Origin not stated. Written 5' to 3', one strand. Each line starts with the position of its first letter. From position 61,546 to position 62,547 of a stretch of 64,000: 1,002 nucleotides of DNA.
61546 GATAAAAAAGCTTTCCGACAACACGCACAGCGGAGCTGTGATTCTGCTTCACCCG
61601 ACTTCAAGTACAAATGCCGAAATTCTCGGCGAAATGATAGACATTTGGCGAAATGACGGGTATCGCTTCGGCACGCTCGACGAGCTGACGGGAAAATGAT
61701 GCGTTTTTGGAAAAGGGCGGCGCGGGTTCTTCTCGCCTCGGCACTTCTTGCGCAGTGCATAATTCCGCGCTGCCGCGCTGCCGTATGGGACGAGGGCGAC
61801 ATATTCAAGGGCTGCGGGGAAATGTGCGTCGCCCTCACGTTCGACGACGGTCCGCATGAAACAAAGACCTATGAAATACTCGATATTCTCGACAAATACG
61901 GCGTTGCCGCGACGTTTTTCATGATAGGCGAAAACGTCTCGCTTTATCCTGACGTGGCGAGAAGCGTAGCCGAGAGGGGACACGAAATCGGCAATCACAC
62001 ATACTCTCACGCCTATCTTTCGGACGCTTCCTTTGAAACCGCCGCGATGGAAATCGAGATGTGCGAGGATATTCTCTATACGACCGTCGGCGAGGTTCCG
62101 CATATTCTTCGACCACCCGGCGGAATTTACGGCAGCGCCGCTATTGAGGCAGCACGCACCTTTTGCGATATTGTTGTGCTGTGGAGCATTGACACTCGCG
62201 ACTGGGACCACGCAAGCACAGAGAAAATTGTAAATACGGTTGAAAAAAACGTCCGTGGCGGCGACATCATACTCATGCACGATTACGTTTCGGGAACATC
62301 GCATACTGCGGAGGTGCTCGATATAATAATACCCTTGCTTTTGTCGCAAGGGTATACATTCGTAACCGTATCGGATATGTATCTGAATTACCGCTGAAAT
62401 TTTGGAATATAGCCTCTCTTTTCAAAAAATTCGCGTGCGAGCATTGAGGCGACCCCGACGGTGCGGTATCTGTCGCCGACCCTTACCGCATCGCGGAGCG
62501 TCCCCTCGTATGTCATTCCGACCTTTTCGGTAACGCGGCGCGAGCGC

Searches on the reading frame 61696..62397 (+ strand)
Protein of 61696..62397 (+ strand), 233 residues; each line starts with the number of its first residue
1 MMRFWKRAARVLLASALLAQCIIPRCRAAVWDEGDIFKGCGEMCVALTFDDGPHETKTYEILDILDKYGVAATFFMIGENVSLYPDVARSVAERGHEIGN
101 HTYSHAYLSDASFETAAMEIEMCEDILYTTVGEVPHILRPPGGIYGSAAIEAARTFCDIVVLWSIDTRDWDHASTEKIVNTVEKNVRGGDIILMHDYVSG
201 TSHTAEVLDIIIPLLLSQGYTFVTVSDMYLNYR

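Call 80: list_cluster_members(proteins=[L122:13315-14973:-, L121:18670-20097:+, window:61696-62397:+, L121:2086-2919:+])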
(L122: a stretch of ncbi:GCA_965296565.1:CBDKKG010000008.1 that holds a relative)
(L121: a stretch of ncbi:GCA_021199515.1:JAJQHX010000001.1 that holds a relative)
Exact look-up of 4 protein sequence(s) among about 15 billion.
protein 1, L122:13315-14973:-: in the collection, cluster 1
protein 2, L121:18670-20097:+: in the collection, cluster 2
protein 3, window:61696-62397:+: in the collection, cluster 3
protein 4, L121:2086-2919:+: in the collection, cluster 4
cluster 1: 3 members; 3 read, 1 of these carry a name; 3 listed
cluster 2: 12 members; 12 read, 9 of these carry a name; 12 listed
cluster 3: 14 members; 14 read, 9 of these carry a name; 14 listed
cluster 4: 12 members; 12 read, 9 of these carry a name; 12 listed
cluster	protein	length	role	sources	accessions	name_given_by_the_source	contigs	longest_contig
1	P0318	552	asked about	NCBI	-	-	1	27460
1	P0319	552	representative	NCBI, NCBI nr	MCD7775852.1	MAG: glutamine--tRNA ligase/YqeY domain fusion protein [Firmicutes bacterium] | glutamine--tRNA ligase/YqeY domain fusion protein [Bacillota bacterium]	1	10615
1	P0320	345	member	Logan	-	-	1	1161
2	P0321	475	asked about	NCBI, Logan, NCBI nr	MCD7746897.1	MAG: thioether cross-link-forming SCIFF peptide maturase [Firmicutes bacterium] | thioether cross-link-forming SCIFF peptide maturase [Bacillota bacterium]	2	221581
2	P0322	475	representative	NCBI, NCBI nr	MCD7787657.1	MAG: thioether cross-link-forming SCIFF peptide maturase [Firmicutes bacterium] | thioether cross-link-forming SCIFF peptide maturase [Bacillota bacterium]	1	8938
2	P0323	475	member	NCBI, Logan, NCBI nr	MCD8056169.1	MAG: thioether cross-link-forming SCIFF peptide maturase [Clostridiales bacterium] | thioether cross-link-forming SCIFF peptide maturase [Clostridiales bacterium]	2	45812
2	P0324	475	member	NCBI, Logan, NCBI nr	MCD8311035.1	MAG: thioether cross-link-forming SCIFF peptide maturase [Firmicutes bacterium] | thioether cross-link-forming SCIFF peptide maturase [Bacillota bacterium]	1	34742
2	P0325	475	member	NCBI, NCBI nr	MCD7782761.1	MAG: thioether cross-link-forming SCIFF peptide maturase [Firmicutes bacterium] | thioether cross-link-forming SCIFF peptide maturase [Bacillota bacterium]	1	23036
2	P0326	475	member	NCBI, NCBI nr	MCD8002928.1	MAG: thioether cross-link-forming SCIFF peptide maturase [Clostridia bacterium] | thioether cross-link-forming SCIFF peptide maturase [Clostridia bacterium]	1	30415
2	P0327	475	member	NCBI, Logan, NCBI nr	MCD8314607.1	MAG: thioether cross-link-forming SCIFF peptide maturase [Firmicutes bacterium] | thioether cross-link-forming SCIFF peptide maturase [Bacillota bacterium]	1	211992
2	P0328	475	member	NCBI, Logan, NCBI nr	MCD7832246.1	MAG: thioether cross-link-forming SCIFF peptide maturase [Firmicutes bacterium] | thioether cross-link-forming SCIFF peptide maturase [Bacillota bacterium]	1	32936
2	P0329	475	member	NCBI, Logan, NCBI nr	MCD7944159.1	MAG: thioether cross-link-forming SCIFF peptide maturase [Clostridia bacterium] | thioether cross-link-forming SCIFF peptide maturase [Clostridia bacterium]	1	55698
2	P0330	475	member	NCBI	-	-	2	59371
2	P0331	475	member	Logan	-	-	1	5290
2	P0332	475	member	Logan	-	-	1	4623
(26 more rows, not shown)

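Call 98: search_protein_families(library=pfam, proteins=[L256:15220-15777:-, L256:15836-16543:-, L256:16619-17683:-], max_evalue=0.001)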
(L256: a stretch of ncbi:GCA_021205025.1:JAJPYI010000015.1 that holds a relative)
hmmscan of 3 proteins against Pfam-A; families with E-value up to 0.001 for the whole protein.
L256:15220-15777:- (185 aa): 2 families
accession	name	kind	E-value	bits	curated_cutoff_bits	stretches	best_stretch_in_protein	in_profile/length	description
PF17753.7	Ig_mannosidase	-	3e-09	36.9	22.6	1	124-180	16-80/81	Ig-fold domain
PF17786.7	Mannosidase_ig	-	3.5e-09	37.5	23.4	1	27-110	3-91/91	Mannosidase Ig/CBM-like domain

L256:15836-16543:- (235 aa): 0 families

L256:16619-17683:- (354 aa): 3 families
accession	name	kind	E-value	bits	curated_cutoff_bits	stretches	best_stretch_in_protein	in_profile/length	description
PF22666.2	Glyco_hydro_2_N2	-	2.4e-52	177.8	27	1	10-177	1-167/167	Glycosyl hydrolase 2 galactose-binding domain-like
PF02837.24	Glyco_hydro_2_N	-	2.2e-08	34.7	28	1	56-135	64-144/169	Glycosyl hydrolases family 2, sugar binding domain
PF00703.27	Glyco_hydro_2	-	2.2e-07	32.1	23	1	187-291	1-109/109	Glycosyl hydrolases family 2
